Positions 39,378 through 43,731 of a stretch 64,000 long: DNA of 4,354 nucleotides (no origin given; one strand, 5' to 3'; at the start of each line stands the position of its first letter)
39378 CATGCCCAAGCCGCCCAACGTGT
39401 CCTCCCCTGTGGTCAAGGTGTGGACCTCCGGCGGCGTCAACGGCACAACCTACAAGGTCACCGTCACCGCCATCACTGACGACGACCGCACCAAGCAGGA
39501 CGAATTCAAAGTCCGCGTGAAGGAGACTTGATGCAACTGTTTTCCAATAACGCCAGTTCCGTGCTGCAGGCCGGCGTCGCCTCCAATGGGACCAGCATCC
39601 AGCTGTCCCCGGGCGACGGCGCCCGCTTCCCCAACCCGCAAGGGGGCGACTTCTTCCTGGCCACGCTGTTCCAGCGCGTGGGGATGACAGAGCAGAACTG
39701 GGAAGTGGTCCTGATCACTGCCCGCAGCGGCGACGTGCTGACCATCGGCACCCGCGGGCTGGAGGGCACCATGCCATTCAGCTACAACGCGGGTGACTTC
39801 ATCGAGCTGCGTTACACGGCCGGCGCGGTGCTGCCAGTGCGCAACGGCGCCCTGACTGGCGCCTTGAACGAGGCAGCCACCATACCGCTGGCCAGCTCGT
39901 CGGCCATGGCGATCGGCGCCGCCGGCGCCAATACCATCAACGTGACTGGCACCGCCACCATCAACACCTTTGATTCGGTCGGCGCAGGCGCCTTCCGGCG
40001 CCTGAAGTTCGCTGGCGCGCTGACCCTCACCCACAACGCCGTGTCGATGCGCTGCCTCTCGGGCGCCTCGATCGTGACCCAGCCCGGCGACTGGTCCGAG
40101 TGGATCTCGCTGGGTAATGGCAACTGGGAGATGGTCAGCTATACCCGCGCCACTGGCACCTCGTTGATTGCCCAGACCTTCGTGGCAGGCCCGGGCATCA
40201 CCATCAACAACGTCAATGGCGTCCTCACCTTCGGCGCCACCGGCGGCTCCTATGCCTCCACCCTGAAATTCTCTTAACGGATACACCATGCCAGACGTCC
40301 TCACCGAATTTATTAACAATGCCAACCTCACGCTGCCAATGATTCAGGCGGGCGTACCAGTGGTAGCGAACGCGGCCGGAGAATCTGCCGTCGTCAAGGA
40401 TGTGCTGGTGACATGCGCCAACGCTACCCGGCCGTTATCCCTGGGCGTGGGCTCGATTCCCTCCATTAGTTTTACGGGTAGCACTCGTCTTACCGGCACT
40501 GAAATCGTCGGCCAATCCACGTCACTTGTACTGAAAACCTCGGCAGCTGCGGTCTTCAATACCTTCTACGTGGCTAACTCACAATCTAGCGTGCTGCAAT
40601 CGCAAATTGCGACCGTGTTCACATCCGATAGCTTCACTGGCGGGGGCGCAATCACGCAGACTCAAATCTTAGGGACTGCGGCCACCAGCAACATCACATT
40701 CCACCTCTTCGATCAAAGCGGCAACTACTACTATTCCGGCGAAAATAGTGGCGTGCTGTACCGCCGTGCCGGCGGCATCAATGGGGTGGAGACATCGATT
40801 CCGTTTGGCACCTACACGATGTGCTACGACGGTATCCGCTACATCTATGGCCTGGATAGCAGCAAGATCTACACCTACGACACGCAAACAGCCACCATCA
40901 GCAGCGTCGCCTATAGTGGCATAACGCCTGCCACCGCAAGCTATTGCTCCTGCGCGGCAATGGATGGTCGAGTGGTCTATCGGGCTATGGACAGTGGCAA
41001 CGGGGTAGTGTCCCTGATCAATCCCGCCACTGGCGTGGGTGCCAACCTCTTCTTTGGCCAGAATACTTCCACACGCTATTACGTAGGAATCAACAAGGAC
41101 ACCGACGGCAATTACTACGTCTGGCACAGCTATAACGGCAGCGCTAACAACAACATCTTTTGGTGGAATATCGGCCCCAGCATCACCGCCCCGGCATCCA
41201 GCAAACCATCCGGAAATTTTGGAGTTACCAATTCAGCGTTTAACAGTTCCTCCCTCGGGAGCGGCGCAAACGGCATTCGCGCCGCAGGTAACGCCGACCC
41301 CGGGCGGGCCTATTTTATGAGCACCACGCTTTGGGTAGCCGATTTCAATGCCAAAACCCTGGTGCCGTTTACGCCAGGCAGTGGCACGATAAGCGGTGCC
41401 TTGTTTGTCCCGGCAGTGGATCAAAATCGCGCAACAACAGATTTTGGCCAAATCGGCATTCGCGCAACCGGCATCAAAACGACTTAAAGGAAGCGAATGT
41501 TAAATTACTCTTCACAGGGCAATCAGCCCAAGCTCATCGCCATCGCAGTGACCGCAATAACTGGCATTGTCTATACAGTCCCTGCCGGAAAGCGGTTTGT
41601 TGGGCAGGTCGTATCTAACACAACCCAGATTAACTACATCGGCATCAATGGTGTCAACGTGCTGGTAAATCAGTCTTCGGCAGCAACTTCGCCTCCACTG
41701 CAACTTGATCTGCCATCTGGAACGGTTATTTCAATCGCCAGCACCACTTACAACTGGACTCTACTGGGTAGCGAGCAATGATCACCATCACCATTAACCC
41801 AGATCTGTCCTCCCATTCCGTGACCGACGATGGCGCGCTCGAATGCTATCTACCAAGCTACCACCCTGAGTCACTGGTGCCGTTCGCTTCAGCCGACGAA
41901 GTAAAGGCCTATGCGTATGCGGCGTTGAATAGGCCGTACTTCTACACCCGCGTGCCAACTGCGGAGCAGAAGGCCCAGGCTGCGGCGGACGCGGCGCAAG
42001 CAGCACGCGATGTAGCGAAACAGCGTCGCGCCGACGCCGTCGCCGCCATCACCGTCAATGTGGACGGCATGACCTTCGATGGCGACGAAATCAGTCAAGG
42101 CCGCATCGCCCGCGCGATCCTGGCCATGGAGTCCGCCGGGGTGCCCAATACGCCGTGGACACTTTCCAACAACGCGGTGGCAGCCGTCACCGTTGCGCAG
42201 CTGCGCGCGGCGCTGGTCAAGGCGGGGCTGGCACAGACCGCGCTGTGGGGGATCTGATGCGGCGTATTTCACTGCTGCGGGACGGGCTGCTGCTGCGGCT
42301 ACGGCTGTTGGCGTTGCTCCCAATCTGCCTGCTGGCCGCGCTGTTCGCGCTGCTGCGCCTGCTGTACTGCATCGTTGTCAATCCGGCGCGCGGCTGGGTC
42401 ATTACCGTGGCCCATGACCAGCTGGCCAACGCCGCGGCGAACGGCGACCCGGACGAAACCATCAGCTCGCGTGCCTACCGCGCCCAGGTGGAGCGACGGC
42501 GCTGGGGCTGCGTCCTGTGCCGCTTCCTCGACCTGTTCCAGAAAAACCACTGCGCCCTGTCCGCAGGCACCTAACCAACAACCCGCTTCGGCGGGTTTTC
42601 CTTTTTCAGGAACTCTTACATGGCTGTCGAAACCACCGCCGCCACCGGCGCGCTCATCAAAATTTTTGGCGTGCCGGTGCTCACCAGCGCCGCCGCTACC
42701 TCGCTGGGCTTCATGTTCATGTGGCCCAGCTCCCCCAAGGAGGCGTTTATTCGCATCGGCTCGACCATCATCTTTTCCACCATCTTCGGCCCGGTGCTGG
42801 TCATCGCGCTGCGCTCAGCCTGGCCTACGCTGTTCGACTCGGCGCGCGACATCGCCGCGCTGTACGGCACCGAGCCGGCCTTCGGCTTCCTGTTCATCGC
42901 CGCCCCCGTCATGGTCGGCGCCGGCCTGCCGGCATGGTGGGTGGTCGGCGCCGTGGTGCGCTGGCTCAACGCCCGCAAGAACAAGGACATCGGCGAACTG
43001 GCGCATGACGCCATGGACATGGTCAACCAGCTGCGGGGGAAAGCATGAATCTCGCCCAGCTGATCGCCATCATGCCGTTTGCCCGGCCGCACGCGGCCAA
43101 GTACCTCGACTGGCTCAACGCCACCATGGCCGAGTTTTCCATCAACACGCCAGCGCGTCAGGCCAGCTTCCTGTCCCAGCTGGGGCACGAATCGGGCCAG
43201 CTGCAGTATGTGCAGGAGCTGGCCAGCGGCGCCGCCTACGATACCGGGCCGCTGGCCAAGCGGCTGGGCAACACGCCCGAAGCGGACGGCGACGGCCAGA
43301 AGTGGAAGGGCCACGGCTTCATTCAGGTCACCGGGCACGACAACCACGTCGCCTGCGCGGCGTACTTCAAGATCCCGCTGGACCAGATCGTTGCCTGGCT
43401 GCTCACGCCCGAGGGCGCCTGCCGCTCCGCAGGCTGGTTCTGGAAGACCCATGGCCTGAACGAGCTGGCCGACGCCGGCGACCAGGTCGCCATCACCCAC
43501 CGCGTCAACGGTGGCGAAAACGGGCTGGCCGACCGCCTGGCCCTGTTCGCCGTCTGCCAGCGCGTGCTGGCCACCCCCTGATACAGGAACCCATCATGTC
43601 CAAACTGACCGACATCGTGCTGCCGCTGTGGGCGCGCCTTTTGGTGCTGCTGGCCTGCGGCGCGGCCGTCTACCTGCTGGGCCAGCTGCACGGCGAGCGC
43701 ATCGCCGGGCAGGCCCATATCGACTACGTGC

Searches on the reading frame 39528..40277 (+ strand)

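Call 90: search_protein_families(library=phrogs, proteins=[window:39528-40277:+], max_evalue=0.0001)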
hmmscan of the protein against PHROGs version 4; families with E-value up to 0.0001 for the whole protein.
window:39528-40277:+ (249 aa): 4 families
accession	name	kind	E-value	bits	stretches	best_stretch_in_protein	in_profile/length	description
phrog_6427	-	unknown function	3.1e-27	96.3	1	1-145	2-149/675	-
phrog_8469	-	tail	1e-22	81.8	1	5-106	5-101/303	tail fiber protein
phrog_30299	-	tail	2.9e-14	53.8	1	5-134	5-136/425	tail fiber protein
phrog_25788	-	tail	1.3e-12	48.2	1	4-149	268-405/603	tail fiber protein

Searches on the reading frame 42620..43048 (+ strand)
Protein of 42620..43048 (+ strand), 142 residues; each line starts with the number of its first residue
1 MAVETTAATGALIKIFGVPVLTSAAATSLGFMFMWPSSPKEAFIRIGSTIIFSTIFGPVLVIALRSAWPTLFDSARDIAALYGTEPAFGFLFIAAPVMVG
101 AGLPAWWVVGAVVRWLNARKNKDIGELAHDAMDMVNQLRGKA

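Call 90: search_protein_families(library=phrogs, proteins=[window:42620-43048:+], max_evalue=0.0001)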
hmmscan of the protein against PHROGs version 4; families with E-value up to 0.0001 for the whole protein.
window:42620-43048:+ (142 aa): 1 family
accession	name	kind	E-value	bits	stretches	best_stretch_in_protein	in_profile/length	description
phrog_1024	-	unknown function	2.5e-21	76.9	1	3-134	5-124/130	-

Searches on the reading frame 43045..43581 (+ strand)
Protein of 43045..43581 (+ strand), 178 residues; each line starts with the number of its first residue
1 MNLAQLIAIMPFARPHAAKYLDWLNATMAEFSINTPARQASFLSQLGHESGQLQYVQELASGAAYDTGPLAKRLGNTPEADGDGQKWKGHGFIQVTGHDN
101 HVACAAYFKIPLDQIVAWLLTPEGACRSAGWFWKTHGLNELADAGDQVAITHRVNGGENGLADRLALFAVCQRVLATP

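Call 90: search_protein_families(library=phrogs, proteins=[window:43045-43581:+], max_evalue=0.0001)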
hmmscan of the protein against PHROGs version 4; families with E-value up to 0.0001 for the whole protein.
window:43045-43581:+ (178 aa): 7 families
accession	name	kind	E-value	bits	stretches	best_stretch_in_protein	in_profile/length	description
phrog_181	-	lysis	1.6e-56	193.7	1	1-176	332-531/769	endolysin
phrog_14712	-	moron, auxiliary metabolic gene and host takeover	1.2e-27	97.9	1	21-175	26-187/322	chitinase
phrog_26317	-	unknown function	9.4e-27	94.3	1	72-175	16-117/119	-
phrog_9506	-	lysis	5.7e-26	92.9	1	15-174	18-192/330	endolysin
phrog_317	-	lysis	2.9e-15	57.4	1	13-168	205-352/492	endolysin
phrog_34417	-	unknown function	4.7e-15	56.6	1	10-174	19-194/326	-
phrog_1519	-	lysis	7.5e-15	56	1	13-169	212-374/502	endolysin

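Call 91: search_protein_families(library=pfam, proteins=[window:43045-43581:+], max_evalue=0.001)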
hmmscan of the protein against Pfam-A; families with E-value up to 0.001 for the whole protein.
window:43045-43581:+ (178 aa): 0 families
